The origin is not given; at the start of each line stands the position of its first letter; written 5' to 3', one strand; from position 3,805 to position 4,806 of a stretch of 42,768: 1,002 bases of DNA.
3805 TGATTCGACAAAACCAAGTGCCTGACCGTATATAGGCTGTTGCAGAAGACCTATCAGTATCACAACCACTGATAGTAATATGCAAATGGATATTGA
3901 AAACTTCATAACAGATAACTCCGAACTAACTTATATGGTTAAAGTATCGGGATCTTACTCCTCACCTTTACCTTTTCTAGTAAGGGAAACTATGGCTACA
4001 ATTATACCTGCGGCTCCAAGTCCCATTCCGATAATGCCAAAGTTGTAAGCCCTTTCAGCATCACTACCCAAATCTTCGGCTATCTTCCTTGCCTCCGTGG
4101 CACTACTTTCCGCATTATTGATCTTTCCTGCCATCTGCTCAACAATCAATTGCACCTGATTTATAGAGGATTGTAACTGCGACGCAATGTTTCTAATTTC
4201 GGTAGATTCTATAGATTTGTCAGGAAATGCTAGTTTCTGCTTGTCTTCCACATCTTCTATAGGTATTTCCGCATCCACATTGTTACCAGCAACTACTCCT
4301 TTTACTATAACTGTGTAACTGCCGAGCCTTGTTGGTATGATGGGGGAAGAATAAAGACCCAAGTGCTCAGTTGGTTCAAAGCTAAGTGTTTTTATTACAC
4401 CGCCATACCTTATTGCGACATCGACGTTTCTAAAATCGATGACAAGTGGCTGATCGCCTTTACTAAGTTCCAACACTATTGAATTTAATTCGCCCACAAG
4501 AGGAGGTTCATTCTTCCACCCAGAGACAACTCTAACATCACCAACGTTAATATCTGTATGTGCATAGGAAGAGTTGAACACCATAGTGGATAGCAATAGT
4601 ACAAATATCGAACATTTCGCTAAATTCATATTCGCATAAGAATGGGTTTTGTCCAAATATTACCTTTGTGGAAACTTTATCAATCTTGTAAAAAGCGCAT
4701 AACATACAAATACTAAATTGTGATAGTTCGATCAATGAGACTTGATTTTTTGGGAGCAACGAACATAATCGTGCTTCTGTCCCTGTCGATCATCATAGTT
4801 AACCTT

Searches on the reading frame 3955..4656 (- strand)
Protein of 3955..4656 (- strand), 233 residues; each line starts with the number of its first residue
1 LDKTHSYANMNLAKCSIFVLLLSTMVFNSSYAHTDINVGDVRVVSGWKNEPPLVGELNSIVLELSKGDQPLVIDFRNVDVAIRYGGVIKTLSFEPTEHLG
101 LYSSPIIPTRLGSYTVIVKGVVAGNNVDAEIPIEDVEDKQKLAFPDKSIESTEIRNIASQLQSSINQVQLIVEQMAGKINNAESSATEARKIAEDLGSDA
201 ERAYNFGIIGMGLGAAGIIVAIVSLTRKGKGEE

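Call 6: search_protein_families(library=pfam, proteins=[window:3955-4656:-], max_evalue=0.01)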
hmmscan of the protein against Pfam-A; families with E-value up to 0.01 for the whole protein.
window:3955-4656:- (233 aa): 0 families

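Call 17: search_protein_families(library=ncbifam, proteins=[window:3955-4656:-], max_evalue=0.01)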
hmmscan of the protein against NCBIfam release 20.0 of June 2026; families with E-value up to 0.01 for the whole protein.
window:3955-4656:- (233 aa): 1 family
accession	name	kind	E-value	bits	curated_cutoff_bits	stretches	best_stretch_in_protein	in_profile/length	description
NF040598.1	Ala_zip_lipo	subfamily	0.0053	17.2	43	1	153-202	33-82/90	Lpp/OprI family alanine-zipper lipoprotein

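Call 68: search_solved_structures(query=A3, max_evalue=1, show_alignments=2)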
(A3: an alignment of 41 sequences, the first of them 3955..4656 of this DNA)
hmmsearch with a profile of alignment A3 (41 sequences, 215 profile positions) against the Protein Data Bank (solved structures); distinct sequences matched with E-value up to 1: 3.
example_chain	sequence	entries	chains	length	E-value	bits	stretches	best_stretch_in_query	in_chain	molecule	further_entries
1aa0_A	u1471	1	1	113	0.11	15.1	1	114-174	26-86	FIBRITIN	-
4liy_A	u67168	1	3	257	0.82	12.2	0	149-178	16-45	Fiber protein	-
1avy_A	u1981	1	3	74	0.94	12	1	138-174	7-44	FIBRITIN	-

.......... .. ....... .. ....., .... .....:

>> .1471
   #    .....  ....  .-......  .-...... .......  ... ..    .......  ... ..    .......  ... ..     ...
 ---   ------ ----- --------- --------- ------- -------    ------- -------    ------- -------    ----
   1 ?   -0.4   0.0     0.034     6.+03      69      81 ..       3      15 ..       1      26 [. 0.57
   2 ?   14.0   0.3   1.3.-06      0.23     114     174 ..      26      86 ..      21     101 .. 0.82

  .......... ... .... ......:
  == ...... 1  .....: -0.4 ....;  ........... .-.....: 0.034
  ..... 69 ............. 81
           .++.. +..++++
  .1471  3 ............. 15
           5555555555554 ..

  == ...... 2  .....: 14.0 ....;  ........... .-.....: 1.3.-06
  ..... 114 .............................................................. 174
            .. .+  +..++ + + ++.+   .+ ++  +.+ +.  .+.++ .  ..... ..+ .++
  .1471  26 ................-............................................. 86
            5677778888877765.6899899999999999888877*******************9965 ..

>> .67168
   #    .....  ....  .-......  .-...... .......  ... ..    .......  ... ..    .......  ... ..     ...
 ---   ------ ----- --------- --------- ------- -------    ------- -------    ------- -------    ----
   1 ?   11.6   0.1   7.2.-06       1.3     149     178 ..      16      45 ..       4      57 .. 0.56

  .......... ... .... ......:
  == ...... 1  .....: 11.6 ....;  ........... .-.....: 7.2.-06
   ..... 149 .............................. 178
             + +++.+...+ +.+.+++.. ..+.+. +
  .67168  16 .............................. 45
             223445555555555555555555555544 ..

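Call 70: search_protein_families(library=pfam, alignment_id=A3, max_evalue=1)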
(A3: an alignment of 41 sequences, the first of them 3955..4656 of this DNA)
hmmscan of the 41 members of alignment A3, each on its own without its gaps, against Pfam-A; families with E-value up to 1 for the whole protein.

A. member 1, window:3955-4656:- (233 aa): 1 family
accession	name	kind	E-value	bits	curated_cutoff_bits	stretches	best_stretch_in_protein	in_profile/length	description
PF11839.13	Alanine_zipper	-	0.068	13.9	23.1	1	160-203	5-48/69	Alanine-zipper, major outer membrane lipoprotein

B. families by the number of members that match (of 41 scanned): 24 families
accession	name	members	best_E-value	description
PF04728.18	LPP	5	0.081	Lipoprotein leucine-zipper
PF07921.17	Fibritin_C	4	0.002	Fibritin C-terminal region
PF11839.13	Alanine_zipper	3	0.019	Alanine-zipper, major outer membrane lipoprotein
PF15771.10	IHO1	2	0.015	Interactor of HORMAD1 protein 1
PF18572.7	T6PP_N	2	0.038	Trehalose-6-phosphate phosphatase N-terminal helical bundle domain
PF14282.11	FlxA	2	0.053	FlxA-like protein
PF01739.24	CheR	1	0.0081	CheR methyltransferase, SAM binding domain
PF04226.18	Transgly_assoc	1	0.0093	Transglycosylase associated protein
PF03176.21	MMPL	1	0.044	MMPL family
PF04977.20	DivIC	1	0.044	Septum formation initiator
PF13145.12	Rotamase_2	1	0.045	PPIC-type PPIASE domain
PF14143.11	YrhC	1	0.055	YrhC-like protein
PF05688.17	BIg21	1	0.074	Bacterial Immunoglobulin-like 21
PF05055.17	DUF677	1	0.078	Protein of unknown function (DUF677)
PF20990.2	DUF2207_C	1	0.086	Predicted membrane protein (DUF2207) C-terminal domain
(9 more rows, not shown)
